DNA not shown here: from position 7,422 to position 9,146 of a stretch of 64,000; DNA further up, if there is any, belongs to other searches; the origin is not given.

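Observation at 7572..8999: Stand-alone ClpB-D2-type AAA+ ATPase fused to a C-terminal receiver domain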

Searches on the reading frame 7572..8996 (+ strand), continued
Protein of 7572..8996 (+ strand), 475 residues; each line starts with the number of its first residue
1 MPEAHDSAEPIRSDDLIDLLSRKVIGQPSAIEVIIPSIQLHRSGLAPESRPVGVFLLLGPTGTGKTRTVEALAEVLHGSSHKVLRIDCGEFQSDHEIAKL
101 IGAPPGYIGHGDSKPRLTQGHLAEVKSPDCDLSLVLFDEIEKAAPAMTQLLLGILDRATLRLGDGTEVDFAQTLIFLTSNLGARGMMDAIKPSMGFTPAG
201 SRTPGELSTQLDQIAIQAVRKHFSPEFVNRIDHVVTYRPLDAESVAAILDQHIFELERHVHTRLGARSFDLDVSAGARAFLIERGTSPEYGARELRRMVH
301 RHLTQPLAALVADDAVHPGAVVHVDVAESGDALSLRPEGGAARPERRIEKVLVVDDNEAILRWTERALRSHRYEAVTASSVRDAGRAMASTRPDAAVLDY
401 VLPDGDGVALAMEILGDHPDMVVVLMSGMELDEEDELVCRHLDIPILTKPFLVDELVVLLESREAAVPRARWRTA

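Call 17: find_encoding_contigs(protein=P0008, flank=10000, max_places=3)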
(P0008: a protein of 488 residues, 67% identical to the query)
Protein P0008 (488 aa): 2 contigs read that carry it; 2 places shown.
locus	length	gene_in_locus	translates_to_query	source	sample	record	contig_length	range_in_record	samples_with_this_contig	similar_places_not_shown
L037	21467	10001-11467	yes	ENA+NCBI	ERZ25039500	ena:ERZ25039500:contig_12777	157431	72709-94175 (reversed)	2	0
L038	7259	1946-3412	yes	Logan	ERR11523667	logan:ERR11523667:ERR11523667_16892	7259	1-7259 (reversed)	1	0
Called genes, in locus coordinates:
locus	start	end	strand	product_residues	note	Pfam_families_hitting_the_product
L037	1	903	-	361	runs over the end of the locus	-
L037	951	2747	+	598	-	PF00512:HisKA, PF02518:HATPase_c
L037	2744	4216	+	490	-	PF00072:Response_reg, PF00158:Sigma54_activat, PF14532:Sigma54_activ_2, PF07728:AAA_5 (weak), PF25601:AAA_lid_14, PF02954:HTH_8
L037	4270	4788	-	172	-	PF00355:Rieske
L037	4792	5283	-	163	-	-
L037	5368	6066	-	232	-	-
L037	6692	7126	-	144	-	-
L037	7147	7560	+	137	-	-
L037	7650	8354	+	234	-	PF00291:PALP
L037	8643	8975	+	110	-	-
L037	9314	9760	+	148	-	PF07366:SnoaL, PF12680:SnoaL_2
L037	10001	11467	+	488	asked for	PF00158:Sigma54_activat (faint), PF13191:AAA_16 (faint), PF00004:AAA (weak), PF07724:AAA_2, PF07728:AAA_5, PF10431:ClpB_D2-small, PF00072:Response_reg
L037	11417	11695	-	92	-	-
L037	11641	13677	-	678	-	PF26549:Tricorn_N, PF26550:Tricorn_2nd, PF07676:PD40, PF26549:Tricorn_N, PF07676:PD40, PF20434:BD-FAE (weak), PF00326:Peptidase_S9, PF01738:DLH (weak), +4 more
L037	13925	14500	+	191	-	PF02687:FtsX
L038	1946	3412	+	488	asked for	PF00158:Sigma54_activat (faint), PF13191:AAA_16 (faint), PF00004:AAA (weak), PF07724:AAA_2, PF07728:AAA_5, PF10431:ClpB_D2-small, PF00072:Response_reg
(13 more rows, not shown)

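Call 18: find_encoding_contigs(protein=P0062, flank=10000, max_places=3)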
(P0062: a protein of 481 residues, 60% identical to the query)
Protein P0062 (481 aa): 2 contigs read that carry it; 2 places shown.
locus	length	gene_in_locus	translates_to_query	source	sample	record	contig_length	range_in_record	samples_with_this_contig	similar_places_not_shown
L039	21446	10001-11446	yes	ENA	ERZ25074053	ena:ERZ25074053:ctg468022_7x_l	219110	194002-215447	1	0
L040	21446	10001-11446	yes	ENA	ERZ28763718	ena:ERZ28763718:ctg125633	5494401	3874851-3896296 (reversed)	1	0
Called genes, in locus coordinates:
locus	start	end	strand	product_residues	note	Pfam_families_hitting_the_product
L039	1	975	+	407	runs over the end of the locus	PF03702:AnmK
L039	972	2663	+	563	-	-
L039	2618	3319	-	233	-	-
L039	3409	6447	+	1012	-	PF26550:Tricorn_2nd, PF26549:Tricorn_N (weak), PF07676:PD40, PF01103:Omp85 (weak)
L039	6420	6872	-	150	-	-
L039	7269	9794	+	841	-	PF00317:Ribonuc_red_lgN, PF02867:Ribonuc_red_lgC, PF12637:TSCPD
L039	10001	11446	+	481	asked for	PF00158:Sigma54_activat (weak), PF00004:AAA, PF07724:AAA_2, PF07728:AAA_5, PF13191:AAA_16 (faint), PF13401:AAA_22 (faint), PF10431:ClpB_D2-small, PF00072:Response_reg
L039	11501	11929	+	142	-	PF02657:SufE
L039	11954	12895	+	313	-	PF04389:Peptidase_M28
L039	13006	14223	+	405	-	PF00202:Aminotran_3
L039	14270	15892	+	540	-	-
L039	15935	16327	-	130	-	PF04362:Iron_traffic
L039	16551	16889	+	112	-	PF01258:zf-dskA_traR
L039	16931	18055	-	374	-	PF01612:DNA_pol_A_exo1, PF00570:HRDC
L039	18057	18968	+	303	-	PF23023:Anti-Pycsar_Apyc1, PF00753:Lactamase_B, PF12706:Lactamase_B_2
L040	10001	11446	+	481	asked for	PF00158:Sigma54_activat (weak), PF00004:AAA, PF07724:AAA_2, PF07728:AAA_5, PF13191:AAA_16 (faint), PF13401:AAA_22 (faint), PF10431:ClpB_D2-small, PF00072:Response_reg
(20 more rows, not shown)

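Call 24: find_encoding_contigs(protein=P0073, flank=10000, max_places=4)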
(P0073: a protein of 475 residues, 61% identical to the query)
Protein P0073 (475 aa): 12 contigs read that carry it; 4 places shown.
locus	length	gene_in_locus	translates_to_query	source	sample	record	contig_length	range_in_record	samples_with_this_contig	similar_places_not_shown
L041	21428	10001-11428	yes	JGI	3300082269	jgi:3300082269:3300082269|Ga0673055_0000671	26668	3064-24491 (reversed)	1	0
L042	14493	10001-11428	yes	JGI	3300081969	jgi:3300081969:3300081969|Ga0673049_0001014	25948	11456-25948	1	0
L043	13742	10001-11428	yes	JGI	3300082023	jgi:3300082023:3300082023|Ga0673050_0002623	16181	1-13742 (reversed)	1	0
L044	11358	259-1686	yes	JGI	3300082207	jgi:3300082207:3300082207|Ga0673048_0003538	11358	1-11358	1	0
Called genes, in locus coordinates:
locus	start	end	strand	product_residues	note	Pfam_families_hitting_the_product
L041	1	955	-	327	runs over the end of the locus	PF00676:E1_dh, PF02775:TPP_enzyme_C (faint), PF13292:DXP_synthase_N (weak)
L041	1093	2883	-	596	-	PF02463:SMC_N (faint), PF00005:ABC_tran, PF13304:AAA_21 (weak), PF13401:AAA_22 (faint), PF13476:AAA_23 (faint), PF12848:ABC_tran_Xtn (weak), PF00005:ABC_tran, PF16326:ABC_tran_CTD, +1 more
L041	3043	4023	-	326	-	-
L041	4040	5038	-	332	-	PF08240:ADH_N, PF00107:ADH_zinc_N, PF13602:ADH_zinc_N_2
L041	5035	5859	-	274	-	PF04909:Amidohydro_2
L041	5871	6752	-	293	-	PF02668:TauD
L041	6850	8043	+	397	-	PF02515:CoA_transf_3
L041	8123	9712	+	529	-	PF00753:Lactamase_B, PF12706:Lactamase_B_2 (weak)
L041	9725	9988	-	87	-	-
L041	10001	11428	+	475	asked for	PF13191:AAA_16 (weak), PF00004:AAA, PF07724:AAA_2, PF07728:AAA_5, PF10431:ClpB_D2-small, PF00072:Response_reg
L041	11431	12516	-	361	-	PF00296:Bac_luciferase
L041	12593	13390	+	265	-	PF00378:ECH_1, PF16113:ECH_2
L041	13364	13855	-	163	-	PF13577:SnoaL_4, PF00866:Ring_hydroxyl_B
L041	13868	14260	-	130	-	-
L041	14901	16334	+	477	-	PF08240:ADH_N, PF16912:Glu_dehyd_C, PF00107:ADH_zinc_N, PF13602:ADH_zinc_N_2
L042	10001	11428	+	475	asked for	PF13191:AAA_16 (weak), PF00004:AAA, PF07724:AAA_2, PF07728:AAA_5, PF10431:ClpB_D2-small, PF00072:Response_reg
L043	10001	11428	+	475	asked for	PF13191:AAA_16 (weak), PF00004:AAA, PF07724:AAA_2, PF07728:AAA_5, PF10431:ClpB_D2-small, PF00072:Response_reg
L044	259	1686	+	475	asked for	PF13191:AAA_16 (weak), PF00004:AAA, PF07724:AAA_2, PF07728:AAA_5, PF10431:ClpB_D2-small, PF00072:Response_reg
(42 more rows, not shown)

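Call 25: search_protein_representatives(protein=window:7572-8996:+)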
Query: 475 residues. Proteins with E-value up to 0.001 (for the whole library): 55007; up to 1e-10: 19772; up to 1e-30: 6752. The best 150 are listed.
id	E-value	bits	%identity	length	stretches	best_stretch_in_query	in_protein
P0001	1.1e-248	842.1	100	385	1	91-475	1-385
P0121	2.8e-150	517.7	53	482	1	13-464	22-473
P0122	1.8e-135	468.8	52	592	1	13-468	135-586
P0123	4.8e-125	434.5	68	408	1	4-313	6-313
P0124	1.2e-110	387.1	47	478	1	20-456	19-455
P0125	8.8e-109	380.9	52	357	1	10-347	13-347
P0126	1.4e-108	380.2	45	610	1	12-456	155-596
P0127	1.1e-103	364.2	70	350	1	6-240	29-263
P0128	4.0e-103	362.2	62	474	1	10-293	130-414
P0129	4.7e-102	358.7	43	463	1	15-452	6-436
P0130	4.2e-100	352.3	45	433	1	41-460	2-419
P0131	1.1e-96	341.1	51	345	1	17-325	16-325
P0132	1.1e-93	331.1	50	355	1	6-327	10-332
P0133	8.2e-92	325.0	52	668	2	63-328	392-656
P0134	3.7e-91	322.8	62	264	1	8-246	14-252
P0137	2.5e-89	316.8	48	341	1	13-332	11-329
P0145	2.7e-83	296.9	50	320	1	20-335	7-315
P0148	4.0e-80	286.4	43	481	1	15-331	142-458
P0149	6.5e-80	285.7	49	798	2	102-337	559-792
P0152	1.5e-79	284.5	46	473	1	8-430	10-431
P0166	6.0e-76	272.7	44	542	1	15-322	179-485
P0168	8.7e-76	272.1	48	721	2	100-311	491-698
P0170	1.7e-75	271.2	44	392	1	19-337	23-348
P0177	2.3e-74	267.4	49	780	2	102-315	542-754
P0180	8.6e-74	265.6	43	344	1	11-339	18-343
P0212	7.8e-69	249.2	44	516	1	19-336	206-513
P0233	6.6e-67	242.9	40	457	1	17-324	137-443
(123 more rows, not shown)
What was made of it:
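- Closest known: Stand-alone D2-only Clp-like ATPases. Same: These are the closest relatives of the AAA+ module, at 40-52% identity (call 25).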

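Call 27: list_cluster_members(proteins=[P0121, P0122, P0124, P0126, P0129, P0152, P0131, P0132, P0137, P0145])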
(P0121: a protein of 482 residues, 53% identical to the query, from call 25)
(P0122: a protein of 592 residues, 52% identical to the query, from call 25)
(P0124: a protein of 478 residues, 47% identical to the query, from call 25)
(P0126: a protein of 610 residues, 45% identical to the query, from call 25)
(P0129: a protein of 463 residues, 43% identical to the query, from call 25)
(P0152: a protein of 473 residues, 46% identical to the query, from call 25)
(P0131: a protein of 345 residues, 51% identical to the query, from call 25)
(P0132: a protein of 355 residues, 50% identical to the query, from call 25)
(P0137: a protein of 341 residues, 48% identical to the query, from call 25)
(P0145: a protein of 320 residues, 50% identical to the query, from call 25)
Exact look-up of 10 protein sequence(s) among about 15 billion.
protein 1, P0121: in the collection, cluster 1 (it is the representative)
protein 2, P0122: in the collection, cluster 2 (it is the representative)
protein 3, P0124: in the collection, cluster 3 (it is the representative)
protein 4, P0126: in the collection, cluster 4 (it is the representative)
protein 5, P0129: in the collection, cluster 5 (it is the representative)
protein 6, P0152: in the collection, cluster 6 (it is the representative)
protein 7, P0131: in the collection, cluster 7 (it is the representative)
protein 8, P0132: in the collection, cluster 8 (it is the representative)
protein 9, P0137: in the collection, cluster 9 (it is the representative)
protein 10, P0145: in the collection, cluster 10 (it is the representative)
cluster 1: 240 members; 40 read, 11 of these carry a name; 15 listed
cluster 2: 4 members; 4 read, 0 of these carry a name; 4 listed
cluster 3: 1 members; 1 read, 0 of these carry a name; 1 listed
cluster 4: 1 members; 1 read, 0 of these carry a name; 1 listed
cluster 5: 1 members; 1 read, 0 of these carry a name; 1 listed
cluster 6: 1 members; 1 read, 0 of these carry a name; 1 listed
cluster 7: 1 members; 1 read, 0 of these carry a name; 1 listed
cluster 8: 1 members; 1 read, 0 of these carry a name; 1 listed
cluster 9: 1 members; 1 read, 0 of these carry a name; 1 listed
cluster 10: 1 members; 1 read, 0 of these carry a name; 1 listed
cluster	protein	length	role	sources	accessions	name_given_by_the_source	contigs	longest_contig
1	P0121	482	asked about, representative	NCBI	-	-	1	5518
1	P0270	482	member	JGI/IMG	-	ATP-dependent Clp protease ATP-binding subunit ClpA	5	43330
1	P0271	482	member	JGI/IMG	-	ATP-dependent Clp protease ATP-binding subunit ClpA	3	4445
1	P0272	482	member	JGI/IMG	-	ATP-dependent Clp protease ATP-binding subunit ClpA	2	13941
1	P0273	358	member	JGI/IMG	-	CheY-like chemotaxis protein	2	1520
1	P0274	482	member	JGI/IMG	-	ATP-dependent Clp protease ATP-binding subunit ClpA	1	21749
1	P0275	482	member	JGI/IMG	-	ATP-dependent Clp protease ATP-binding subunit ClpA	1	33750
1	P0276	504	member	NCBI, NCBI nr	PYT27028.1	MAG: ATPase [Acidobacteria bacterium] | MAG: ATPase [Acidobacteriota bacterium]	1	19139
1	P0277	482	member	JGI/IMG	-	ATP-dependent Clp protease ATP-binding subunit ClpA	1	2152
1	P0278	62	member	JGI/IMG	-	hypothetical protein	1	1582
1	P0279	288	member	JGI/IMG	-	CheY-like chemotaxis protein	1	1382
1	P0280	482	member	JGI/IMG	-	ATP-dependent Clp protease ATP-binding subunit ClpA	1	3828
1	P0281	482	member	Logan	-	-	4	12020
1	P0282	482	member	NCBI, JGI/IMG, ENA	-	-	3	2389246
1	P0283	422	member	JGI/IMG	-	-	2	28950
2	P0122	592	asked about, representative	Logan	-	-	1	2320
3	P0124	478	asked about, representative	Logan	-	-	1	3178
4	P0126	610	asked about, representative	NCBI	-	-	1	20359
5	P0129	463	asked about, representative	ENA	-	-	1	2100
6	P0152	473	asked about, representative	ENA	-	-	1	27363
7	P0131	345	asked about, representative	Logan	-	-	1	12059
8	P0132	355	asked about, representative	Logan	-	-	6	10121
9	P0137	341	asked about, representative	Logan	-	-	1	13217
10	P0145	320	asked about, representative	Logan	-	-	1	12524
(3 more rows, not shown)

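Call 29: find_encoding_contigs(protein=P0282, flank=10000, max_places=3)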
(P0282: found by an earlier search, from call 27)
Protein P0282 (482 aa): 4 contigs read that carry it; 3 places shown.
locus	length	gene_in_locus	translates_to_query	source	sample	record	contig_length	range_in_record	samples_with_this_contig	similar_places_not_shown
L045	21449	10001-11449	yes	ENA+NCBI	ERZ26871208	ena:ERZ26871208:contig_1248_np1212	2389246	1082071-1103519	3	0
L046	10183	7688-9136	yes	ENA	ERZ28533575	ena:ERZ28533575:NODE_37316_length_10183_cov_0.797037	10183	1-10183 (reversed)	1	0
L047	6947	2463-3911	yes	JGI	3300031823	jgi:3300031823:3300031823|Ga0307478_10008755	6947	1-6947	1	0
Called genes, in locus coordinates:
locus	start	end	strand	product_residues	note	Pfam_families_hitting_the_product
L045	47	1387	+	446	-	PF01408:GFO_IDH_MocA, PF19051:GFO_IDH_MocA_C2, PF22725:GFO_IDH_MocA_C3 (faint), PF02894:GFO_IDH_MocA_C (faint)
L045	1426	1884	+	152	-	PF00856:SET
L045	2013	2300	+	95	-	PF02276:CytoC_RC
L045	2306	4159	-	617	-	PF16586:DUF5060, PF13204:Apiosidase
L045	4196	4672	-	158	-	PF13548:DUF4126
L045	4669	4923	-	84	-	-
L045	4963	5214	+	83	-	-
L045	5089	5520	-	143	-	-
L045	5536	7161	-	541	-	-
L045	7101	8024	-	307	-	PF27225:AF_1859_N, PF10040:CRISPR_Cas6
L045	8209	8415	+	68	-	PF00313:CSD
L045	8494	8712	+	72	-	PF01176:eIF-1a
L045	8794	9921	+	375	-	PF02350:Epimerase_2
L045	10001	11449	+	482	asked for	PF00158:Sigma54_activat (weak), PF07724:AAA_2, PF13191:AAA_16 (faint), PF00004:AAA (weak), PF07728:AAA_5 (weak), PF10431:ClpB_D2-small, PF00072:Response_reg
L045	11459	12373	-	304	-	PF10017:Methyltransf_33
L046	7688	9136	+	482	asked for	PF00158:Sigma54_activat (weak), PF07724:AAA_2, PF13191:AAA_16 (faint), PF00004:AAA (weak), PF07728:AAA_5 (weak), PF10431:ClpB_D2-small, PF00072:Response_reg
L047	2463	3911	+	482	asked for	PF00158:Sigma54_activat (weak), PF07724:AAA_2, PF13191:AAA_16 (faint), PF00004:AAA (weak), PF07728:AAA_5 (weak), PF10431:ClpB_D2-small, PF00072:Response_reg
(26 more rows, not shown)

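Call 30: find_encoding_contigs(protein=P0132, flank=6000, max_places=4)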
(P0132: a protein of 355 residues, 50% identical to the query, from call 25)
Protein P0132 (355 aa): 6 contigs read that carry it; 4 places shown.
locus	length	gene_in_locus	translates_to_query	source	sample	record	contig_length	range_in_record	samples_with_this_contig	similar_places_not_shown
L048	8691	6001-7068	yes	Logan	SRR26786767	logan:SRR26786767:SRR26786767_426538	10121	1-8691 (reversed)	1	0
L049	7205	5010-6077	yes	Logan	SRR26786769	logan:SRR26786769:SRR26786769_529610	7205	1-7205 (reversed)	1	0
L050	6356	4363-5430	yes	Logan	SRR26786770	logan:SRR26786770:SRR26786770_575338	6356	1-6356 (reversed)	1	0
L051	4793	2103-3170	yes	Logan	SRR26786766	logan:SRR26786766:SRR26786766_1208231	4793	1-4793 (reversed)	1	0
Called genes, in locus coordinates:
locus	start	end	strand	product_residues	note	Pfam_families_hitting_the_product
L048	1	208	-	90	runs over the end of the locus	-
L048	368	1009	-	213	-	-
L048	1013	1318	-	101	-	-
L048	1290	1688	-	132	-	-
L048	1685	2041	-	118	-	-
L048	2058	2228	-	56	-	-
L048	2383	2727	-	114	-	-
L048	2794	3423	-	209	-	-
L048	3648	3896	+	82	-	-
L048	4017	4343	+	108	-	-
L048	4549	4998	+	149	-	-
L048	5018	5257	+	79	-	-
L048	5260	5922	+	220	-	-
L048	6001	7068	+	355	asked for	PF07724:AAA_2, PF13191:AAA_16 (faint), PF13401:AAA_22 (weak), PF00004:AAA (weak), PF07728:AAA_5, PF10431:ClpB_D2-small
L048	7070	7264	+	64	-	-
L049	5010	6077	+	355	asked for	PF07724:AAA_2, PF13191:AAA_16 (faint), PF13401:AAA_22 (weak), PF00004:AAA (weak), PF07728:AAA_5, PF10431:ClpB_D2-small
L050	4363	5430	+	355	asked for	PF07724:AAA_2, PF13191:AAA_16 (faint), PF13401:AAA_22 (weak), PF00004:AAA (weak), PF07728:AAA_5, PF10431:ClpB_D2-small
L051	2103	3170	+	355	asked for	PF07724:AAA_2, PF13191:AAA_16 (faint), PF13401:AAA_22 (weak), PF00004:AAA (weak), PF07728:AAA_5, PF10431:ClpB_D2-small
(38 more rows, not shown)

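Call 32: search_protein_families(library=phrogs, proteins=[window:7572-8996:+, P0132, P0131, P0137, P0145], max_evalue=0.00001)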
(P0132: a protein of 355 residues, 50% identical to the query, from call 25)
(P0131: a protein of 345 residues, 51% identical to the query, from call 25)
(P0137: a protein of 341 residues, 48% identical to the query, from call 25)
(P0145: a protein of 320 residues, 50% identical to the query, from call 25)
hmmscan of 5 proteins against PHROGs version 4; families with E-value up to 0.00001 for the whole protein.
window:7572-8996:+ (475 aa): 3 families
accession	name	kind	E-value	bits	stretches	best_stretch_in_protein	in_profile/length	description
phrog_4871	-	other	3.7e-81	274.6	1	11-329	455-750/764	ATP-dependent protease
phrog_731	-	unknown function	6.2e-15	56.1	1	349-458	2-111/227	-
phrog_5982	-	unknown function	1.5e-10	40.6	1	346-458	866-979/1030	-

P0132 (355 aa): 1 family
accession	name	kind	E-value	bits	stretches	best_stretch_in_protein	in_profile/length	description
phrog_4871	-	other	6.4e-76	257.3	1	20-338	458-754/764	ATP-dependent protease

P0131 (345 aa): 2 families
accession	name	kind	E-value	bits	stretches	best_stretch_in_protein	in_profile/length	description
phrog_4871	-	other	1.1e-81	276.4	1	3-341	448-762/764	ATP-dependent protease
phrog_168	-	DNA, RNA and nucleotide metabolism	6.5e-08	33.6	1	22-156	22-126/314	clamp loader of DNA polymerase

P0137 (341 aa): 1 family
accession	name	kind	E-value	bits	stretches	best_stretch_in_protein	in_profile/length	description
phrog_4871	-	other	3.6e-80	271.4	1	10-335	456-759/764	ATP-dependent protease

P0145 (320 aa): 2 families
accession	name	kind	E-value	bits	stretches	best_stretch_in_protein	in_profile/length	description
phrog_4871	-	other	2e-80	272.3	1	3-310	460-751/764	ATP-dependent protease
phrog_168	-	DNA, RNA and nucleotide metabolism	7.4e-07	30.1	1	42-143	45-125/314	clamp loader of DNA polymerase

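Call 33: predict_structure(alignment_id=A1)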
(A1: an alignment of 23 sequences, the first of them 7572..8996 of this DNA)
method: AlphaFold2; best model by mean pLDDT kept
length: 475 residues; sequences in the alignment: 23
mean_pLDDT: 83.5   pTM: 0.61
mean pLDDT of the five models: 83.5, 81.6, 81.2, 80.7, 76.2
residues with pLDDT >= 90: 200; 70-90: 213; 50-70: 36; < 50: 26
segments of 3 or more residues with pLDDT < 50: 1-9, 193-199, 466-475
pLDDT, mean of each block of 10 residues (from residue 1): 36 68 71 88 87 92 85 88 91 83 71 80 89 94 89 93 90 95 83 51 77 89 92 85 82 84 72 94 81 86 91 84 93 91 69 95 93 94 93 93 93 88 92 88 87 85 55 26
secondary structure, 60 per line:
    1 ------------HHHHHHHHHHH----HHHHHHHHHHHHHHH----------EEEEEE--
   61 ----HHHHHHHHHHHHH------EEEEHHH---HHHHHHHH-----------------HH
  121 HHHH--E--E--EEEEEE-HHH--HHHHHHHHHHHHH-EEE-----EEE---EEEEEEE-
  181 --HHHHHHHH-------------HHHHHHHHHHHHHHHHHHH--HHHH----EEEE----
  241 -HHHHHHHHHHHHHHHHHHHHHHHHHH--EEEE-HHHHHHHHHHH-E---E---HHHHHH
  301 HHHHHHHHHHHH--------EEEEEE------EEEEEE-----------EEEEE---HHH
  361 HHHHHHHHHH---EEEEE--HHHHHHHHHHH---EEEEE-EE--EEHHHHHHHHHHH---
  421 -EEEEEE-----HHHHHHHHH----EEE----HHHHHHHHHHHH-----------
elements in order: H13-23 H28-42 E53-58 H65-77 E84-87 H94-101 H119-124 E133-138 H145-157 E159-161 E167-169 E173-179 H183-190 H204-222 H225-228 E233-236 H242-267 E270-273 H275-285 H295-312 E321-326 E333-338 E350-354 H358-370 E374-378 H381-391 E395-399 H407-417 E422-427 H433-441 E446-448 H453-464
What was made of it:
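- On ClpP-partner unfoldases (ClpA, ClpC, ClpE, ClpX): The loop is predicted to be disordered (call 33).
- On Two-component response regulator (phospho-accepting REC): The (beta-alpha)5 pattern has pLDDT of about 85-95 (call 33).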
